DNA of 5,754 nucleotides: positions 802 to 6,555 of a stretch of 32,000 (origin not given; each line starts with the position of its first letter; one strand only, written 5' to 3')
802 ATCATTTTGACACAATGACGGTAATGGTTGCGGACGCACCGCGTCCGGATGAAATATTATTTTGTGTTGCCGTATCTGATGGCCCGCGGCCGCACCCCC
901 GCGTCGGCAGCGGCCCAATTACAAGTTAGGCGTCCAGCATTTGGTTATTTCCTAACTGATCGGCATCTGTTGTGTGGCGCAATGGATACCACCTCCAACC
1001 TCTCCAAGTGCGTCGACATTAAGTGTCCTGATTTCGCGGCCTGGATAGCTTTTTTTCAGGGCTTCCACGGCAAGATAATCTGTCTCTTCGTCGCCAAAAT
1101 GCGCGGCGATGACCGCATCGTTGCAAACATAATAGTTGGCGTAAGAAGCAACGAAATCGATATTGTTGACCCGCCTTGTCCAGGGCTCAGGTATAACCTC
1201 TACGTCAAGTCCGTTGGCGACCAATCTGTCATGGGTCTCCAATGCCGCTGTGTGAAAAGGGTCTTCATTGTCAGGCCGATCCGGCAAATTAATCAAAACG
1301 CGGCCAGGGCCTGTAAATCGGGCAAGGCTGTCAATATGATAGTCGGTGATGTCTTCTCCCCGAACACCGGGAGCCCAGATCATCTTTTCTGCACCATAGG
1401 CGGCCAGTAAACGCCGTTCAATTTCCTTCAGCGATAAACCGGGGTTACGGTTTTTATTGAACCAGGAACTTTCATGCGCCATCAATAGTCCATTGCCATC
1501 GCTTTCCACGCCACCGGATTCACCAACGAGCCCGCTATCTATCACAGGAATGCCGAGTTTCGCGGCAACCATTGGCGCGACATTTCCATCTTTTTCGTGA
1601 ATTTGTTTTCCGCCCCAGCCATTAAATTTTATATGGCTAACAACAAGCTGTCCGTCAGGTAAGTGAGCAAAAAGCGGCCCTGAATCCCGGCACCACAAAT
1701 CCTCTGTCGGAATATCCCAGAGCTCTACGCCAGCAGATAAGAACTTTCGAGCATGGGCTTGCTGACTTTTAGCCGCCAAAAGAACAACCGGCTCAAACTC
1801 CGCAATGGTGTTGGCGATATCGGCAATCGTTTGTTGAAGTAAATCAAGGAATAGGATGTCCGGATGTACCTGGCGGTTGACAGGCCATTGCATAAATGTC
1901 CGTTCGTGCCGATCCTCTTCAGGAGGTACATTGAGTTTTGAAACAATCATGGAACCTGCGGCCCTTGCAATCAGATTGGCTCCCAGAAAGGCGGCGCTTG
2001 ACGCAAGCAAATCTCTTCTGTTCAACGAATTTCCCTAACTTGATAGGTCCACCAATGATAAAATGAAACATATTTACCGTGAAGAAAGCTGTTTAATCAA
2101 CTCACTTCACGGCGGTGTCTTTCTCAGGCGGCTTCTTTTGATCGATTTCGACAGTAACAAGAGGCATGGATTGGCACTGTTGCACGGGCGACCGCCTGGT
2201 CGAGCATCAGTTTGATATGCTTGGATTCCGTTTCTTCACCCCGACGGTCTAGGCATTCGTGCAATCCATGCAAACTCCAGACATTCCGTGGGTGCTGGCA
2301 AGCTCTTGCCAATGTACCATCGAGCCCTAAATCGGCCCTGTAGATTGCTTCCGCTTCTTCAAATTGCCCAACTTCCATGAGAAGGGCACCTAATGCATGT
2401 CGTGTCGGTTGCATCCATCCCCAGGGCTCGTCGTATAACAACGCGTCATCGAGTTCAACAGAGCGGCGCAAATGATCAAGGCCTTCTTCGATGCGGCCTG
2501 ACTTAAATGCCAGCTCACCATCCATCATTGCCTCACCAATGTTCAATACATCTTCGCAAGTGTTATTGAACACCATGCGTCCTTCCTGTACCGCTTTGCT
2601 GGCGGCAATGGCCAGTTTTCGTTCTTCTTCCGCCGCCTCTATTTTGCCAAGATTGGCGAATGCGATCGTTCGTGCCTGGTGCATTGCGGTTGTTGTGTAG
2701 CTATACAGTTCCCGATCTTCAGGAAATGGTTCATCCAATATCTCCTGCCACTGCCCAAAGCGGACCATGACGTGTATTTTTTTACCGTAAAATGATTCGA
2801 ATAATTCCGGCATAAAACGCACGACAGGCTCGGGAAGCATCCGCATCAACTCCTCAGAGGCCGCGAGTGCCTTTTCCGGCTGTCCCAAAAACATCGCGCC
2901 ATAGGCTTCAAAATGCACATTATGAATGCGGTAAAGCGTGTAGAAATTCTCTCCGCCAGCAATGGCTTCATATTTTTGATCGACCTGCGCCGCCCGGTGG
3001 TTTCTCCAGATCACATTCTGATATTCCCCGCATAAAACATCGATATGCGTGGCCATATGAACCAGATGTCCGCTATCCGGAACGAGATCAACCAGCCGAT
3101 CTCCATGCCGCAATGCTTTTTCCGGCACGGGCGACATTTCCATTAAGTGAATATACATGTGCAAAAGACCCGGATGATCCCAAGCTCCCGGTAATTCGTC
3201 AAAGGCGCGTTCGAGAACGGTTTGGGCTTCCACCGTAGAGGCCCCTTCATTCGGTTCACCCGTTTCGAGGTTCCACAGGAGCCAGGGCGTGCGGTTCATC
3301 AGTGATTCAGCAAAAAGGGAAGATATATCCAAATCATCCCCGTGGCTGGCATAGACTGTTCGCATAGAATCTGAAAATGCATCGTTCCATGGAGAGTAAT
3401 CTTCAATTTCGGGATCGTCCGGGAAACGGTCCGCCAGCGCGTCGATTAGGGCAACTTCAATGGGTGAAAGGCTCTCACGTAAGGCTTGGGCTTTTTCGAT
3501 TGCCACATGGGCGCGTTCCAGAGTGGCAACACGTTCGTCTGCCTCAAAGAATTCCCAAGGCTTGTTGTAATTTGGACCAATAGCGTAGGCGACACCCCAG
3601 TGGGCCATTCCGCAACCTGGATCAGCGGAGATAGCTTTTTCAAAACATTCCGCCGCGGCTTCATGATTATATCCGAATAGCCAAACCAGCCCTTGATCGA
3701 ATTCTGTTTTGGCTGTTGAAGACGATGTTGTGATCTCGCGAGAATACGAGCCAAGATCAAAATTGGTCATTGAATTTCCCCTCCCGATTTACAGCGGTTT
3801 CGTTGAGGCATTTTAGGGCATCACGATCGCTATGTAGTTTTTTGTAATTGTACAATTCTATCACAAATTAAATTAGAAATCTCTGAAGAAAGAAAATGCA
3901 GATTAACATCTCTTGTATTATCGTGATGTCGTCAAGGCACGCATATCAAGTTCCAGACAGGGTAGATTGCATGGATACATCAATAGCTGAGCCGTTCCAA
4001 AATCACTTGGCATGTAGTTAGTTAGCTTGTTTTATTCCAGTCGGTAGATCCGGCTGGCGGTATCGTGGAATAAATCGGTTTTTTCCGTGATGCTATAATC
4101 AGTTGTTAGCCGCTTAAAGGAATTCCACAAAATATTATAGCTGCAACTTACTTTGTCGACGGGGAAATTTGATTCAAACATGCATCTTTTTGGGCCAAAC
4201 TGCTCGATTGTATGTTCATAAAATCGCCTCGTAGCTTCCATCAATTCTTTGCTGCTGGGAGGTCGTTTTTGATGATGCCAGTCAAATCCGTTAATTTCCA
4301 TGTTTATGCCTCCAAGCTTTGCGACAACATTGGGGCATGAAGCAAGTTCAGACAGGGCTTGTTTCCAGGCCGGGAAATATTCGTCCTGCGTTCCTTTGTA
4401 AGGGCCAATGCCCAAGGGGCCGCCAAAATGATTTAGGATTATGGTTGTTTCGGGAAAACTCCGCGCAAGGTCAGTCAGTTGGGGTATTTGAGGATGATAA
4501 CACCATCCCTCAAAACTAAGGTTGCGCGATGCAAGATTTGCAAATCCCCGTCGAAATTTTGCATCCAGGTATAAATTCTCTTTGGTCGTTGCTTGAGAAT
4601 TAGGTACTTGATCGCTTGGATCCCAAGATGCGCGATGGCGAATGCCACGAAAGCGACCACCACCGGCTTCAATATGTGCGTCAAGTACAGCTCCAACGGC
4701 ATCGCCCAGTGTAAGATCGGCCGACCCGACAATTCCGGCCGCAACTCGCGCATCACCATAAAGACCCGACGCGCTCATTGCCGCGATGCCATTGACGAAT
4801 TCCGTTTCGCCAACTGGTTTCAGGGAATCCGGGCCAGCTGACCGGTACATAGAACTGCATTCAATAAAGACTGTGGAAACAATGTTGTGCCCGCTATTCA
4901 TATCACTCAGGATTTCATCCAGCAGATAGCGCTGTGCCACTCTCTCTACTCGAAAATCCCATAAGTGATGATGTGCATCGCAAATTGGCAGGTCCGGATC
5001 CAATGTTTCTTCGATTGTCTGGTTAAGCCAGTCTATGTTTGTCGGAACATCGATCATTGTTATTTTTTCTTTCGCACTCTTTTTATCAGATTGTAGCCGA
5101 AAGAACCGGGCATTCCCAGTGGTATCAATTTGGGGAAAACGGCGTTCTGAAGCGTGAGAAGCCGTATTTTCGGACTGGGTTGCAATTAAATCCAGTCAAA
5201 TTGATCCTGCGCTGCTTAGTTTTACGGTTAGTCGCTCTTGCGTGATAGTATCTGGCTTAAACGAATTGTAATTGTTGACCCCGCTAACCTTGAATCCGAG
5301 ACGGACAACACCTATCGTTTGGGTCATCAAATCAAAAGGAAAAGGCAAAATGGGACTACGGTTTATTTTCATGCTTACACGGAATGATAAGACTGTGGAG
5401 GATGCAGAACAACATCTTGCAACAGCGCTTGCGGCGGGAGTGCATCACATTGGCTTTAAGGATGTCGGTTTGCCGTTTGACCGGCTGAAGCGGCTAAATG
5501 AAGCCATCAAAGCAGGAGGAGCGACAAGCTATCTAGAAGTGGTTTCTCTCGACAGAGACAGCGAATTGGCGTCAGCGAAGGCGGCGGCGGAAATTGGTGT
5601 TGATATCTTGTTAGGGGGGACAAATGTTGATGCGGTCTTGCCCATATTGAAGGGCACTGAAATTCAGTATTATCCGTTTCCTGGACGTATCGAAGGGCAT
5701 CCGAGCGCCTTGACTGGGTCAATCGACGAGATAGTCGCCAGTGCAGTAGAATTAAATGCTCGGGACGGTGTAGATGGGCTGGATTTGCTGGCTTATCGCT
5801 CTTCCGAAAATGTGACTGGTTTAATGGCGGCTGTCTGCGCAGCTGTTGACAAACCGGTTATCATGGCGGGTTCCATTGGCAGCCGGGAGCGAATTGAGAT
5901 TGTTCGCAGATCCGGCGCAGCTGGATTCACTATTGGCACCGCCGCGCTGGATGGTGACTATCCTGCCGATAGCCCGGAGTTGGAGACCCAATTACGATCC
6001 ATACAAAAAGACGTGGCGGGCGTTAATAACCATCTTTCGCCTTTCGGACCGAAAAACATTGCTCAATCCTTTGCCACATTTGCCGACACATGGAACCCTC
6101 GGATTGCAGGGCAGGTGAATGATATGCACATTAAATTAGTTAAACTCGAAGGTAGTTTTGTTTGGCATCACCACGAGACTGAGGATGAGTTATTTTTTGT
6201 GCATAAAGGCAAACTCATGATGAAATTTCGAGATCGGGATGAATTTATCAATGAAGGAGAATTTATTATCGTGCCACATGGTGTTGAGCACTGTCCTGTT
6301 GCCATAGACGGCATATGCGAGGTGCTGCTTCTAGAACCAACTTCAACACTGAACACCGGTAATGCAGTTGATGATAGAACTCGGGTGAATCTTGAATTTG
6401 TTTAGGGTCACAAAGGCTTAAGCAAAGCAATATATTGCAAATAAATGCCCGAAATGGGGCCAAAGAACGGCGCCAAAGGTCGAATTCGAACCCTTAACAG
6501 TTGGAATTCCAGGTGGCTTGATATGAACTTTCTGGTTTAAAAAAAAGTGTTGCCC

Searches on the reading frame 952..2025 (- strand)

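Call 8: search_protein_families(library=pfam, proteins=[window:952-2025:-], max_evalue=0.001)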
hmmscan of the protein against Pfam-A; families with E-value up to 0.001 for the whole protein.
window:952-2025:- (357 aa): 1 family
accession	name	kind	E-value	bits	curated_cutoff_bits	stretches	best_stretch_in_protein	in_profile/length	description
PF04371.20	PAD_porph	-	1.8e-84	284.1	25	1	33-355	2-321/321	Porphyromonas-type peptidyl-arginine deiminase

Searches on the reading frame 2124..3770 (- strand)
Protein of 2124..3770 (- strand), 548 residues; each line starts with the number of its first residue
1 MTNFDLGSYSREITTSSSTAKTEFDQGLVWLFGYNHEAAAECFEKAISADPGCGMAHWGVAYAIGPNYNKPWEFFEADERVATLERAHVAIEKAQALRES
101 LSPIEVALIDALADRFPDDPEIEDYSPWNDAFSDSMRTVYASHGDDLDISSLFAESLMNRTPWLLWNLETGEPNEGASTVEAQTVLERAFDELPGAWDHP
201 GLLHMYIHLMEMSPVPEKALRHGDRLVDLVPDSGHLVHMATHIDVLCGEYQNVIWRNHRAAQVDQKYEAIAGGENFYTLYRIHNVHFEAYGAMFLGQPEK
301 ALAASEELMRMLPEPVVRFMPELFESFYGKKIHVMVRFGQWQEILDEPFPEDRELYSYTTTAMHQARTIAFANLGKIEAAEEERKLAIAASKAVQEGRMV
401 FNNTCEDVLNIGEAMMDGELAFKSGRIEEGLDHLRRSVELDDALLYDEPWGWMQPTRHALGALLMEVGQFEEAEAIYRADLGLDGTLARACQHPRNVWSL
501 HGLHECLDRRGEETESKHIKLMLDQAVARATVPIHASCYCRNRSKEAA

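Call 8: search_protein_families(library=pfam, proteins=[window:2124-3770:-], max_evalue=0.001)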
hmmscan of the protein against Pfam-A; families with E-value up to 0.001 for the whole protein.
window:2124-3770:- (548 aa): 5 families
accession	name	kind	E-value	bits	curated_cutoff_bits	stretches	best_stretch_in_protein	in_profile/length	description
PF13181.12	TPR_8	-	2.8e-07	30.6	25.7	0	35-52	16-33/34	Tetratricopeptide repeat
PF07719.23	TPR_2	-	7.5e-07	29.2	27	0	35-52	16-33/34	Tetratricopeptide repeat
PF00515.34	TPR_1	-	1.3e-06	28.4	27.8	0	35-52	16-33/34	Tetratricopeptide repeat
PF13428.12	TPR_14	-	2.6e-05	24.9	23.5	0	457-479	4-26/44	Tetratricopeptide repeat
PF13424.12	TPR_12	-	0.00073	20.1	30.1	0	418-478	10-69/77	Tetratricopeptide repeat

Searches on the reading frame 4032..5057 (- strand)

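Call 8: search_protein_families(library=pfam, proteins=[window:4032-5057:-], max_evalue=0.001)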
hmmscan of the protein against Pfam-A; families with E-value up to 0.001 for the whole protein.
window:4032-5057:- (341 aa): 1 family
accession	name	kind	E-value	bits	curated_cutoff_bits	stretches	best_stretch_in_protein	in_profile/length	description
PF04909.20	Amidohydro_2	-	8.9e-36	124.6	26.4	1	26-340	1-289/289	Amidohydrolase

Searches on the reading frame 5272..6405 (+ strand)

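Call 8: search_protein_families(library=pfam, proteins=[window:5272-6405:+], max_evalue=0.001)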
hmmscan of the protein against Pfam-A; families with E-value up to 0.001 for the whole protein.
window:5272-6405:+ (377 aa): 3 families
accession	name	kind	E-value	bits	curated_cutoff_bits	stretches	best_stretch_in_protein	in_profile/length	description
PF07883.17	Cupin_2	-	1.8e-09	37.6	27.2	1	294-344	9-58/70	Cupin domain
PF06052.18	3-HAO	-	0.00014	22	25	1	299-345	48-98/151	3-hydroxyanthranilic acid dioxygenase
PF03060.21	NMO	-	0.00023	21.1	28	1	179-226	179-226/331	Nitronate monooxygenase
